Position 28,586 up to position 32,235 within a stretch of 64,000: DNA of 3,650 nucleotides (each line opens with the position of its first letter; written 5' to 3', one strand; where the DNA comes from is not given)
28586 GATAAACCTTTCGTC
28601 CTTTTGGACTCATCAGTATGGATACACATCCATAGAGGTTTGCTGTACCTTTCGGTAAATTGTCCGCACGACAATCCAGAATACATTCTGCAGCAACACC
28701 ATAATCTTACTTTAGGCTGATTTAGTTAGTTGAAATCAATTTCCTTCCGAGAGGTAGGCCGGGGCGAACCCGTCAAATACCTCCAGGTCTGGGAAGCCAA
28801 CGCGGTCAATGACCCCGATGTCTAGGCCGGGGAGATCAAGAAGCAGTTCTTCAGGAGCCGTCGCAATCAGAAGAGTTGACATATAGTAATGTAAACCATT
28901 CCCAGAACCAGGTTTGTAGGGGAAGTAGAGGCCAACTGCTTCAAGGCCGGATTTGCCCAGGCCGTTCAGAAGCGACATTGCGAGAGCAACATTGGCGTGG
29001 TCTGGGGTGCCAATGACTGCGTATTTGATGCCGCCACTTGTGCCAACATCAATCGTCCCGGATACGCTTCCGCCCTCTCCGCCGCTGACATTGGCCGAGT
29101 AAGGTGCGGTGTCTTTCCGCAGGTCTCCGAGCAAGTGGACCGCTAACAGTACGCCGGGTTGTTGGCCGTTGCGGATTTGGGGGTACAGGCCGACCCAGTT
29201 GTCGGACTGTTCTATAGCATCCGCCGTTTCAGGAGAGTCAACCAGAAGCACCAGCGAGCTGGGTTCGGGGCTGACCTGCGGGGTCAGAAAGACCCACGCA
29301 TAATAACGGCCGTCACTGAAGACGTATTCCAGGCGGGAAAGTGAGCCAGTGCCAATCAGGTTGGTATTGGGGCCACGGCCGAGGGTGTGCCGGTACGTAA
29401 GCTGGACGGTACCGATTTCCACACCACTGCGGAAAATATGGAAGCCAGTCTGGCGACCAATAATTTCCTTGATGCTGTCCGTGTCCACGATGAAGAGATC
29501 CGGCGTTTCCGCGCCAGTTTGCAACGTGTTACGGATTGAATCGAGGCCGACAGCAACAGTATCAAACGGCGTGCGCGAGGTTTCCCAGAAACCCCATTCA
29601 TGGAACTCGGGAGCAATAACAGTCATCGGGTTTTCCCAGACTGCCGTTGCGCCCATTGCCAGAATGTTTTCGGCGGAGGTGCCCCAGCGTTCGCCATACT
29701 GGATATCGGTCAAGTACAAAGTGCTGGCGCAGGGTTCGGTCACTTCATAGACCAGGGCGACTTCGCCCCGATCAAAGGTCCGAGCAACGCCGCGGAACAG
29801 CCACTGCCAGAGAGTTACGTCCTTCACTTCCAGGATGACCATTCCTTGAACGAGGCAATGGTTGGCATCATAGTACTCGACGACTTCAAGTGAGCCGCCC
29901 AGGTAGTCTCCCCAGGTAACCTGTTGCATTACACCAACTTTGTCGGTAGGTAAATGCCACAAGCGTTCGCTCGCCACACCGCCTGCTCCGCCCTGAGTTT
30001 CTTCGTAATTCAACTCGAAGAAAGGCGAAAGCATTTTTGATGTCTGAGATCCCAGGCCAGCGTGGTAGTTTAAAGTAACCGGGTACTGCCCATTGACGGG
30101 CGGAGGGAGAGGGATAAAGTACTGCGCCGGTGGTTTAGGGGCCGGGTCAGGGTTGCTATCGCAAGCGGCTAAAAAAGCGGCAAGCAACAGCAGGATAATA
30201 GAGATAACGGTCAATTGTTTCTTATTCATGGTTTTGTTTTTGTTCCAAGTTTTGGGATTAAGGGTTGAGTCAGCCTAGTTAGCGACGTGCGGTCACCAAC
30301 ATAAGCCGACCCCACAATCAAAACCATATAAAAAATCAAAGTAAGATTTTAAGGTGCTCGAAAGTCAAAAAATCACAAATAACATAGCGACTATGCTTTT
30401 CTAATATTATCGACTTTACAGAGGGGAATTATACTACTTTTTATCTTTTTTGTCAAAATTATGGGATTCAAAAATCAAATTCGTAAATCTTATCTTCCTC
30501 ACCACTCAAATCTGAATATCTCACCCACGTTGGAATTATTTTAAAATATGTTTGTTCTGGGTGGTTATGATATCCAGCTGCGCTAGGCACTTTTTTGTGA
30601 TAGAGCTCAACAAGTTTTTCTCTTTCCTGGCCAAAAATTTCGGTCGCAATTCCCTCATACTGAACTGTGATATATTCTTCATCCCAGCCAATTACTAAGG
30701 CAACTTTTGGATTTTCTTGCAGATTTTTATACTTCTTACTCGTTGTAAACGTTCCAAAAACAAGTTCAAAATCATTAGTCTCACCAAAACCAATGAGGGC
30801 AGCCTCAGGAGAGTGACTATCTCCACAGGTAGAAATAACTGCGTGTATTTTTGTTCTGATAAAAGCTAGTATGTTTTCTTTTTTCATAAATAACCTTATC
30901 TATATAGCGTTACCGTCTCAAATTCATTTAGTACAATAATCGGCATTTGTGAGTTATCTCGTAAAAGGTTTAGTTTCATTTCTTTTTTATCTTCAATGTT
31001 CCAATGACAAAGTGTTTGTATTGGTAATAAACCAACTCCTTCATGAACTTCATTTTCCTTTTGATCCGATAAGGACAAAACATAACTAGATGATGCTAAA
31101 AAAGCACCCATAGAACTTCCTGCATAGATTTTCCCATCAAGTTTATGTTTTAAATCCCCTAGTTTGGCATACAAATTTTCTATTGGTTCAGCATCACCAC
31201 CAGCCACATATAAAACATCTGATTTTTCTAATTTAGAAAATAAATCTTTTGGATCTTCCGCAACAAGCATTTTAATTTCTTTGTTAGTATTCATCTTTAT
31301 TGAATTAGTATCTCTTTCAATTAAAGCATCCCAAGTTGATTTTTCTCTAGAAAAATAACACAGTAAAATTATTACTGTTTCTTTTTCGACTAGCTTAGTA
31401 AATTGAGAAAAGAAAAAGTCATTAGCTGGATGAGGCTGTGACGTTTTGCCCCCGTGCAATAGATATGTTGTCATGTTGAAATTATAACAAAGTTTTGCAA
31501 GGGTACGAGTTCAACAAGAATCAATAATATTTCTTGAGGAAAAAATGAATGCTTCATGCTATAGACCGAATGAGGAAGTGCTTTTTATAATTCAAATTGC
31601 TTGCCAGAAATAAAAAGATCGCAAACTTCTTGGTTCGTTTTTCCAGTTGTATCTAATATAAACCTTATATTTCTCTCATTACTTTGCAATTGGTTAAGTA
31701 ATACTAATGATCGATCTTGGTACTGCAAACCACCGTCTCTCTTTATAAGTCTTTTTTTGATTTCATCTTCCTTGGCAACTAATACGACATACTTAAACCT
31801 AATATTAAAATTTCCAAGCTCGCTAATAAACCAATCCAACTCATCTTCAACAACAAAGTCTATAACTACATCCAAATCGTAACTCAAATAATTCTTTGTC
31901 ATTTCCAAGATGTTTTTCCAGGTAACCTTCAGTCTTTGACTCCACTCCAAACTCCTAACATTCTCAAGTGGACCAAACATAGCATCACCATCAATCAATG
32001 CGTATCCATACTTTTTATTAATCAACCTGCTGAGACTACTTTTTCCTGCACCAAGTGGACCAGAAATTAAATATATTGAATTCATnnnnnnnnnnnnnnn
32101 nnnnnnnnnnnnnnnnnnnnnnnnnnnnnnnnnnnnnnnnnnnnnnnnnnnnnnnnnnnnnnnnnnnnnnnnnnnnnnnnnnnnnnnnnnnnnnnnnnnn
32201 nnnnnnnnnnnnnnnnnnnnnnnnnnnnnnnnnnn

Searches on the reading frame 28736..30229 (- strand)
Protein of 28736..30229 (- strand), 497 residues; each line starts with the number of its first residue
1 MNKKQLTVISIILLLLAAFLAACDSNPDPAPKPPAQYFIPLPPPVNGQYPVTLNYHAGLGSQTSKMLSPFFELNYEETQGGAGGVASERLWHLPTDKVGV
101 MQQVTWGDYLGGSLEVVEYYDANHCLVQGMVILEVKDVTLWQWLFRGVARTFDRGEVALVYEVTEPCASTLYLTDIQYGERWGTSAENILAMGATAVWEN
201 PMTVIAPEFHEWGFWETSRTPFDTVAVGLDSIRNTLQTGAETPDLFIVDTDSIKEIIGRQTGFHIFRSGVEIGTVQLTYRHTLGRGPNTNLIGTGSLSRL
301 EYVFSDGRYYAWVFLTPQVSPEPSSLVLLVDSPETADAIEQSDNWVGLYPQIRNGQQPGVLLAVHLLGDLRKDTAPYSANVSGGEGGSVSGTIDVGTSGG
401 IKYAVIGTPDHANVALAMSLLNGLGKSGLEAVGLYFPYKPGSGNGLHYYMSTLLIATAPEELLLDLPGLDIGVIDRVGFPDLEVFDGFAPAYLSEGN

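Call 6: search_protein_families(library=pfam, proteins=[window:28736-30229:-])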
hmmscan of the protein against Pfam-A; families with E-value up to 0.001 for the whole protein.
window:28736-30229:- (497 aa): 0 families

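Call 7: search_protein_families(library=ncbifam, proteins=[window:28736-30229:-])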
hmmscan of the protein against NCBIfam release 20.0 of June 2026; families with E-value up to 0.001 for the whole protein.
window:28736-30229:- (497 aa): 0 families

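Call 13: find_encoding_contigs(protein=window:28736-30229:-, flank=6000, max_places=8)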
Protein window:28736-30229:- (497 aa): 7 contigs read that carry it; 4 places shown.
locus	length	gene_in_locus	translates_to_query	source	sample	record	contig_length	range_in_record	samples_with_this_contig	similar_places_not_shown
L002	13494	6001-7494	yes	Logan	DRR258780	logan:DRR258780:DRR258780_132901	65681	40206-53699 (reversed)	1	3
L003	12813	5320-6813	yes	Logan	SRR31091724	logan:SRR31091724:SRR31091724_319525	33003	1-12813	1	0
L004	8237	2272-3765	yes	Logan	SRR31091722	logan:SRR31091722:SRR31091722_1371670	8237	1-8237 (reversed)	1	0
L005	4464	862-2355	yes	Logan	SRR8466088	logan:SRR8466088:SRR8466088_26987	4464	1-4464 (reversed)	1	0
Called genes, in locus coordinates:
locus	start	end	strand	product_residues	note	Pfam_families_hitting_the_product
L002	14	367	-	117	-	PF13641:Glyco_tranf_2_3, PF00535:Glycos_transf_2, PF10111:Glyco_tranf_2_2 (weak)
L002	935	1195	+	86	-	PF12674:Zn_ribbon_2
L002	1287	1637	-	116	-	-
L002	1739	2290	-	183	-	-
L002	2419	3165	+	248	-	PF01522:Polysacc_deac_1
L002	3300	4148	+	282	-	PF18765:Polbeta (faint), PF13427:AadA_C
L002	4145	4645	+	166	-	PF13238:AAA_18 (weak), PF13671:AAA_33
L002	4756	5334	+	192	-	PF03575:Peptidase_S51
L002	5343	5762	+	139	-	PF01243:PNPOx_N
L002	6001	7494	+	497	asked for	-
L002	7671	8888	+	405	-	PF00464:SHMT, PF01041:DegT_DnrJ_EryC1 (weak)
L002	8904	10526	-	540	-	PF02463:SMC_N (faint), PF03193:RsgA_GTPase (faint), PF13555:AAA_29 (faint), PF00005:ABC_tran, PF05729:NACHT (faint), PF13304:AAA_21 (faint), PF00005:ABC_tran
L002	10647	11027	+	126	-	PF07237:DUF1428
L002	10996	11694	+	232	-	-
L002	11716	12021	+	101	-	-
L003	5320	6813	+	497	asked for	-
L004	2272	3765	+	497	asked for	-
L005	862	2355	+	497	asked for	-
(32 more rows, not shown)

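Call 24: find_homologous_proteins(query=window:28736-30229:-)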
Query window:28736-30229:- (497 aa): 16 proteins with E <= 0.001 among 8000 candidates.
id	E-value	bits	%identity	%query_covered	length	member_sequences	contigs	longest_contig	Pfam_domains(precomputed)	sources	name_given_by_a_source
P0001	0.0e+0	1142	100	100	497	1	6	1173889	-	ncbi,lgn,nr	ncbi:MAG: hypothetical protein BroJett025_07810 [Patescibacteria group bacterium]|nr:MAG: hypothetic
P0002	1.3e-265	900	77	100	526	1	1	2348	-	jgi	jgi:hypothetical protein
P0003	2.5e-258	876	75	100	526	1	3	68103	-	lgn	-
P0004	5.4e-253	858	73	99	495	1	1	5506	-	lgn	-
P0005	1.1e-240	818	70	100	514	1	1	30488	-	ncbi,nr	ncbi:MAG: hypothetical protein IT416_00660 [Candidatus Pacebacteria bacterium]|nr:hypothetical prote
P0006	4.3e-240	816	69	99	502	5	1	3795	-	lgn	-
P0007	4.9e-232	789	66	100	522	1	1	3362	-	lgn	-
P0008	4.2e-230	783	67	100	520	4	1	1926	-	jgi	jgi:hypothetical protein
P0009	2.3e-228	777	65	99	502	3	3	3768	-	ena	-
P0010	2.1e-195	668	72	79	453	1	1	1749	-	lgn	-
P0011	3.2e-116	407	45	97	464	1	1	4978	-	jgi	-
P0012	1.1e-112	396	45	91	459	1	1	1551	-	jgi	-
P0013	6.4e-110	386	44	91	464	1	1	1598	-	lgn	-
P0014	1.2e-101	359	40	91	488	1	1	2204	-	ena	-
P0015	1.5e-87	313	39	90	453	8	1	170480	-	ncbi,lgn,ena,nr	ncbi:MAG: hypothetical protein UU94_C0001G0175 [Candidatus Collierbacteria bacterium GW2011_GWB2_42_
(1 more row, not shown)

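Call 26: find_encoding_contigs(protein=P0003, flank=4000, max_places=3)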
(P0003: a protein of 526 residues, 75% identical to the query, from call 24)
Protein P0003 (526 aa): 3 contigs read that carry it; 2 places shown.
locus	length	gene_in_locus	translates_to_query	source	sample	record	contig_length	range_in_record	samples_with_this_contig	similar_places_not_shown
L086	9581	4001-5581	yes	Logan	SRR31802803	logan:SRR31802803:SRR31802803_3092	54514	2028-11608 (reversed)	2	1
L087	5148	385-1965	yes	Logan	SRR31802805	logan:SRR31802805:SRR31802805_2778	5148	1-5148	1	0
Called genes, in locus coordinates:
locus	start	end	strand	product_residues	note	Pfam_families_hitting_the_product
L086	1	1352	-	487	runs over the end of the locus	PF00009:GTP_EFTU, PF00025:Arf (weak), PF00071:Ras, PF01926:MMR_HSR1, PF02421:FeoB_N (weak), PF22042:EF-G_D2, PF11987:IF-2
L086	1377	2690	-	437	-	PF08529:NusA_N, PF13184:KH_NusA_1st, PF26594:KH_NusA_2nd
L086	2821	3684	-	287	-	PF00226:DnaJ, PF01556:DnaJ_C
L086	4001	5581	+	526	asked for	-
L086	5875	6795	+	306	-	PF01145:Band_7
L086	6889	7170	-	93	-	-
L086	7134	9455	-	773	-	-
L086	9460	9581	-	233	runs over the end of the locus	PF00535:Glycos_transf_2, PF10111:Glyco_tranf_2_2 (weak), PF13641:Glyco_tranf_2_3 (weak)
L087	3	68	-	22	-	?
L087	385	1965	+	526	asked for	-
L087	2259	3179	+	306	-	PF01145:Band_7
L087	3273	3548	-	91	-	-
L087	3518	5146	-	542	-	?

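Call 27: find_encoding_contigs(protein=P0005, flank=4000, max_places=3)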
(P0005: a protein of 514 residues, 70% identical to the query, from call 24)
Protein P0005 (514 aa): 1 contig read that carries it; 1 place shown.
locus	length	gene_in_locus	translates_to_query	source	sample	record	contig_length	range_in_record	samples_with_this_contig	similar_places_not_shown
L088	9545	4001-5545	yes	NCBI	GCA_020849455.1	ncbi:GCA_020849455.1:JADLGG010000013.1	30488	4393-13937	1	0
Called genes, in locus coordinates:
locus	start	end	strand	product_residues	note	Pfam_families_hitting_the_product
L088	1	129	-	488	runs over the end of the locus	PF00009:GTP_EFTU, PF00071:Ras (weak), PF01926:MMR_HSR1, PF22042:EF-G_D2, PF11987:IF-2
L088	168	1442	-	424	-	PF08529:NusA_N, PF13184:KH_NusA_1st, PF26594:KH_NusA_2nd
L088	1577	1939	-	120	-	PF01588:tRNA_bind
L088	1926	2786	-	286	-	PF00226:DnaJ, PF01556:DnaJ_C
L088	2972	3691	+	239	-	PF01048:PNP_UDP_1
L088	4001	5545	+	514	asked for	-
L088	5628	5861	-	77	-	-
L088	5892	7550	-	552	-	PF01436:NHL (faint), PF06739:SBBP (faint), PF24684:Vgb_lyase (faint), PF00041:fn3 (weak), PF16656:Pur_ac_phosph_N (weak)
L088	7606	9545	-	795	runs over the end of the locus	PF09586:YfhO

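Call 28: find_encoding_contigs(protein=P0004, flank=4000, max_places=3)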
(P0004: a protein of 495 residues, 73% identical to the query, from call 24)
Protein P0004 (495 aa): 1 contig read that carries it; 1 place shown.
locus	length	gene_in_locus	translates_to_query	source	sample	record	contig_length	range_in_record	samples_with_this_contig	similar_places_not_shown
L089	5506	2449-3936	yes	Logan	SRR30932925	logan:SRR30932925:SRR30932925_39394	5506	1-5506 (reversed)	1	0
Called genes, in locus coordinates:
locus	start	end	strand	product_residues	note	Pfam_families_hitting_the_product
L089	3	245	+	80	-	?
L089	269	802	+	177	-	-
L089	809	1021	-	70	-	PF13560:HTH_31, PF01381:HTH_3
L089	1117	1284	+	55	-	-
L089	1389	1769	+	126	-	PF07237:DUF1428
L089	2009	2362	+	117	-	-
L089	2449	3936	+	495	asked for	-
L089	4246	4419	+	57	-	-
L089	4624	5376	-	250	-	PF12146:Hydrolase_4, PF00561:Abhydrolase_1 (weak), PF12697:Abhydrolase_6 (weak)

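Call 29: find_encoding_contigs(protein=P0006, flank=4000, max_places=3)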
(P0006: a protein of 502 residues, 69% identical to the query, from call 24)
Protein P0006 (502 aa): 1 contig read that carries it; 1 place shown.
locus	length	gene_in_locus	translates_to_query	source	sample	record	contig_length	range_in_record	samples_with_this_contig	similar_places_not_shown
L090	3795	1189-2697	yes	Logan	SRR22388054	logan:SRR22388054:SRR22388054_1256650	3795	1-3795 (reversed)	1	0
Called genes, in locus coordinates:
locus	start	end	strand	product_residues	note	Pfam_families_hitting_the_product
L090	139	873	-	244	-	-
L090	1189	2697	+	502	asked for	-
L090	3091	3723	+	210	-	-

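Call 30: find_encoding_contigs(protein=P0007, flank=4000, max_places=3)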
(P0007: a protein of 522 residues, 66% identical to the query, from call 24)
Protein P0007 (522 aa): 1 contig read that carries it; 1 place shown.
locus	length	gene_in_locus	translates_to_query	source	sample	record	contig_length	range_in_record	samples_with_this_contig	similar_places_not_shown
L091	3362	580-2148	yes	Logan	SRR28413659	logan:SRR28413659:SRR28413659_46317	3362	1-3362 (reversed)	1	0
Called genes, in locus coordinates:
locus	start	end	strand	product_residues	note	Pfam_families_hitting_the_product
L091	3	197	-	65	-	?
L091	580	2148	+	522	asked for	-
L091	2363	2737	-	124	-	-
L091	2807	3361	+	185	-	?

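Call 31: find_encoding_contigs(protein=P0009, flank=4000, max_places=3)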
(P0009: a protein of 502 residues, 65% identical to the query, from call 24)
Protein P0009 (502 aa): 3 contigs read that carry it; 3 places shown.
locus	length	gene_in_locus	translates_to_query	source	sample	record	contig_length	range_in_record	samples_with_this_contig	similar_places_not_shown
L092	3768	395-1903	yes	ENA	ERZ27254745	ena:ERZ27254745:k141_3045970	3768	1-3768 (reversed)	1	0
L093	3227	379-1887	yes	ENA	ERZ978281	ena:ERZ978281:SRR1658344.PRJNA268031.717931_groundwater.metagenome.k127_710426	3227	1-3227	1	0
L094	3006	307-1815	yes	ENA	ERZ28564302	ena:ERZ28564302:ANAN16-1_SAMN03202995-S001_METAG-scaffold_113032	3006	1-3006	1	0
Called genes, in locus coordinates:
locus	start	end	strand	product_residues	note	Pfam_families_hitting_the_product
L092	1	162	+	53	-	?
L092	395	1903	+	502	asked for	-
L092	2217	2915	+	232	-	PF00318:Ribosomal_S2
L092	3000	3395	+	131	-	PF00889:EF_TS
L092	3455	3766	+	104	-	?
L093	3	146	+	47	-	?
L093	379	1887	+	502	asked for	-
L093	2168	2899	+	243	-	PF00318:Ribosomal_S2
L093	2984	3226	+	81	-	?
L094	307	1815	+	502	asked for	-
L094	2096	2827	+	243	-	PF00318:Ribosomal_S2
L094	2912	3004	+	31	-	?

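Call 57: find_encoding_contigs(protein=P0002, flank=3000, max_places=2)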
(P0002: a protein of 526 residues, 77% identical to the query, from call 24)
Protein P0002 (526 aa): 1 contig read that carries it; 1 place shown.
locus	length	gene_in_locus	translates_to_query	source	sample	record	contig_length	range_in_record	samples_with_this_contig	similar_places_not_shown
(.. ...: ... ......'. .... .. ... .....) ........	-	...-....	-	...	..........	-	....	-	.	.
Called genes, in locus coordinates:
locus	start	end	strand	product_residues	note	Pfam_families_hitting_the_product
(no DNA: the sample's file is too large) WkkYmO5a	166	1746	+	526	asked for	-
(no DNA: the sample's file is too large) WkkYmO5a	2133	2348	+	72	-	?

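Call 58: find_encoding_contigs(protein=P0008, flank=3000, max_places=2)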
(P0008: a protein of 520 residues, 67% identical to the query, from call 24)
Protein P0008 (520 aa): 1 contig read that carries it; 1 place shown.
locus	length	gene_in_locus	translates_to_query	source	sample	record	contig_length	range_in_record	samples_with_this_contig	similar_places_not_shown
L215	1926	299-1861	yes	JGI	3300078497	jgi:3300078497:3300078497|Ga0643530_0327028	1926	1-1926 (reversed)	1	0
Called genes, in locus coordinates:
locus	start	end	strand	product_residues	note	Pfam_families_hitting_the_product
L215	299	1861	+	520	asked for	-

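Call 59: find_encoding_contigs(protein=P0011, flank=3000, max_places=2)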
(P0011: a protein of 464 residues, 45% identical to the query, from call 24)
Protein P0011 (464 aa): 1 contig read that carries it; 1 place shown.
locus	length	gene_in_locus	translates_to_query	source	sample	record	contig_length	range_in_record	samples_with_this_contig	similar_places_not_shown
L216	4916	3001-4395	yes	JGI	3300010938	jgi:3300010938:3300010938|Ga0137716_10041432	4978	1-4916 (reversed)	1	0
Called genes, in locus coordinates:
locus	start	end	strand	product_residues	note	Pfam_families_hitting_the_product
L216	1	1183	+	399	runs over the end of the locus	PF13620:CarboxypepD_reg (weak)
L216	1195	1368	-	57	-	PF00471:Ribosomal_L33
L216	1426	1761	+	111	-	-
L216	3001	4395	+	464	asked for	-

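Call 83: predict_structure(alignment_id=A2)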
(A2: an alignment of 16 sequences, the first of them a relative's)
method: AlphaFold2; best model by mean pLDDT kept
length: 497 residues; sequences in the alignment: 16
mean_pLDDT: 81.2   pTM: 0.81
mean pLDDT of the five models: 81.2, 79.9, 78.6, 76.8, 76.4
residues with pLDDT >= 90: 172; 70-90: 228; 50-70: 71; < 50: 26
segments of 3 or more residues with pLDDT < 50: 256-258, 283-285, 287-293
pLDDT, mean of each block of 10 residues (from residue 1): 69 80 55 54 85 84 88 88 91 94 91 92 93 74 52 76 87 90 64 83 87 90 88 75 84 54 84 87 50 66 94 78 85 92 84 91 91 83 68 86 92 93 86 84 88 91 87 89 82 59
secondary structure, 60 per line:
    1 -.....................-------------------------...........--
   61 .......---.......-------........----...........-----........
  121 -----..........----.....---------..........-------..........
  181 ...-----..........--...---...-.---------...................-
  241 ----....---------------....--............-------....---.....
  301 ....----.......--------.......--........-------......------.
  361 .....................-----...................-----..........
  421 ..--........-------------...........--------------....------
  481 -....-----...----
elements in order: H2-22 E48-58 E61-67 E71-77 E85-92 E97-107 E113-120 E126-135 H140-144 E154-163 E171-183 E189-198 H221-239 E245-248 E264-267 E270-281 H289-292 E296-304 E309-315 E324-330 H333-340 H348-353 E360-381 E387-405 H411-422 H425-432 H446-456 H471-474 H482-485

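Call 87: fold_search(model_id=the predicted structure, library=pdb)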
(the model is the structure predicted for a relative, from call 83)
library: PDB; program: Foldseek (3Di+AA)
matches with E <= 10: 812; with E <= 0.001: 2
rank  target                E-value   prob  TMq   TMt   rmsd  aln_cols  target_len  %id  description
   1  4ghb_B                5.9e-04  0.77  0.17  0.27  23.2       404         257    6  Crystal structure of a porin-like protein (BACUNI_01323) from Bacteroides uniformis ATCC 8492 at 2.32 A resolution (released 2012-08-29)
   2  4ghb_A                7.7e-04  0.72  0.16  0.25  22.4       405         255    6  Crystal structure of a porin-like protein (BACUNI_01323) from Bacteroides uniformis ATCC 8492 at 2.32 A resolution (released 2012-08-29)
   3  5xdo_A                6.9e-03  0.97  0.30  0.47  15.8       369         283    8  Crystal structure of human voltage-dependent anion channel 1 (hVDAC1) in C222 space group (released 2017-06-28)
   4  9h80_M                8.5e-03  0.28  0.16  0.19  19.5       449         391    8  Structure of the outer membrane exopolysaccharide transporter PelBC (released 2025-06-11)
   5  9fzn_A                1.0e-02  0.08  0.11  0.13  24.2       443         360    9  25-phosphosteroid lyase (25-PSL) (released 2026-01-14)
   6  4bum                  1.4e-02  0.89  0.28  0.44  18.0       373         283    8  Crystal structure of the Voltage Dependant Anion Channel 2 from zebrafish. (released 2014-03-26)
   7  2vqi_A                1.6e-02  0.20  0.13  0.14  21.2       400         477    8  Structure of the P pilus usher (PapC) translocation pore (released 2008-05-27)
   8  5h3z_A                1.7e-02  0.10  0.11  0.06  22.6       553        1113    6  Crystal Structure of 1,2-beta-oligoglucan phosphorylase from Lachnoclostridium phytofermentans (released 2017-03-01)
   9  1hxx                  1.8e-02  0.28  0.21  0.28  20.8       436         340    9  OMPF PORIN MUTANT Y106F (released 2001-06-06)
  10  9a34_MODEL_1_A        1.9e-02  0.04  0.07  0.09  26.2       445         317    8  Model of E. coli OmpT by in-cell photo-crosslinking MS and deep learning (released 2023-02-24)
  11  8fia_A                2.0e-02  0.20  0.12  0.05  17.4       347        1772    9  The structure of fly Teneurin self assembly (released 2023-05-03)
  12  6g6u_A                2.3e-02  0.57  0.23  0.35  16.1       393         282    8  The dynamic nature of the VDAC1 channels in bilayers: human VDAC1 at 2.7 Angstrom resolution (released 2019-04-10)
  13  7lhh_C                2.3e-02  0.12  0.11  0.08  26.8       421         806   10  Cryo-EM structure of E. coli P pilus tip assembly intermediate PapC-PapD-PapK-PapG in the second conformation (released 2021-08-11)
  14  9g4c_A                2.7e-02  0.08  0.11  0.13  22.0       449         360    7  25-phosphosteroid lyase + phosphate + desmost-1,4-diene-3-one (released 2026-01-28)
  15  4frx_A                3.0e-02  0.06  0.10  0.11  23.7       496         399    7  Crystal Structure of Pseudomonas aeruginosa OccK8 (OprE) (released 2013-07-24)
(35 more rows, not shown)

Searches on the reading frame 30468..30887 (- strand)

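Call 6: search_protein_families(library=pfam, proteins=[window:30468-30887:-])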
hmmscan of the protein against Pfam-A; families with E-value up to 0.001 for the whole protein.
window:30468-30887:- (139 aa): 1 family
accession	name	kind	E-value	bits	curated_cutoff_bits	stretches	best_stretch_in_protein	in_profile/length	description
PF01243.27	PNPOx_N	-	6.9e-14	52.7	28.1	1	4-124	3-118/120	Pyridoxamine 5'-phosphate oxidase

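Call 7: search_protein_families(library=ncbifam, proteins=[window:30468-30887:-])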
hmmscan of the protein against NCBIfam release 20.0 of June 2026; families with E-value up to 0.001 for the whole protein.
window:30468-30887:- (139 aa): 5 families
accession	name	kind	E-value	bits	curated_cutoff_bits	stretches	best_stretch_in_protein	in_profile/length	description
TIGR03618.1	Rv1155_F420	subfamily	3.7e-09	36.8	79.05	1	7-96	2-98/127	TIGR03618 family F420-dependent PPOX class oxidoreductase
TIGR00558.3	pdxH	equivalog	3.9e-07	29.8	180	1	16-91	24-99/190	pyridoxamine 5'-phosphate oxidase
NF038138.1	phena_PhzG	equivalog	5.4e-06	26.3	270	1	16-93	42-119/206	phenazine biosynthesis FMN-dependent oxidase PhzG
NF004231.0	PRK05679.1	subfamily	3.5e-05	23.3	129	1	17-91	49-123/213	pyridoxal 5'-phosphate synthase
TIGR04023.1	PPOX_MSMEG_5819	subfamily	0.00011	22.2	85.6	1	5-66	4-68/115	PPOX class F420-dependent oxidoreductase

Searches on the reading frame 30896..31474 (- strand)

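Call 6: search_protein_families(library=pfam, proteins=[window:30896-31474:-])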
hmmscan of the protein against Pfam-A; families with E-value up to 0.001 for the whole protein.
window:30896-31474:- (192 aa): 1 family
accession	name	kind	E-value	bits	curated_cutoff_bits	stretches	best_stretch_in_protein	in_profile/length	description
PF03575.23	Peptidase_S51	-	2.3e-09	37.6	23.9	1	69-188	67-196/206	Peptidase family S51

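Call 7: search_protein_families(library=ncbifam, proteins=[window:30896-31474:-])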
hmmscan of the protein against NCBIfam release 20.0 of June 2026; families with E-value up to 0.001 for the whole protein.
window:30896-31474:- (192 aa): 0 families

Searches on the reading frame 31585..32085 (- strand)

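Call 6: search_protein_families(library=pfam, proteins=[window:31585-32085:-])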
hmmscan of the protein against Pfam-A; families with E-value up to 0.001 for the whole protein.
window:31585-32085:- (166 aa): 4 families
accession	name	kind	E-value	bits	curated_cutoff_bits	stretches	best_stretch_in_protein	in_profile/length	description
PF13671.12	AAA_33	-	2.4e-10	41.3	27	1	6-118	3-120/143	AAA domain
PF13238.12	AAA_18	-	3.7e-07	31.1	29.4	1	6-117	2-112/128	AAA domain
PF02224.24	Cytidylate_kin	-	3.8e-05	23.9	26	1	7-41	3-37/211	Cytidylate kinase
PF01121.26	CoaE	-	0.00057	20.1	27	0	7-37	5-34/180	Dephospho-CoA kinase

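Call 7: search_protein_families(library=ncbifam, proteins=[window:31585-32085:-])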
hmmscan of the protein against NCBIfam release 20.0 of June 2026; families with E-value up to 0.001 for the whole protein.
window:31585-32085:- (166 aa): 3 families
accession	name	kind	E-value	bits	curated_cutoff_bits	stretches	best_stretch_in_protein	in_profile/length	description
TIGR00017.1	cmk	equivalog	0.00014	21.6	135.55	1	4-38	4-38/217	(d)CMP kinase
TIGR01313.1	therm_gnt_kin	subfamily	0.00017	21.3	113.75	0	6-45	2-40/164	gluconokinase, GntK/IdnK-type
NF038208.1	garosamine_AAA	equivalog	0.00059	19.5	170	1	4-119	2-116/167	Gar/GrdA family gentamicin resistance ATP-binding protein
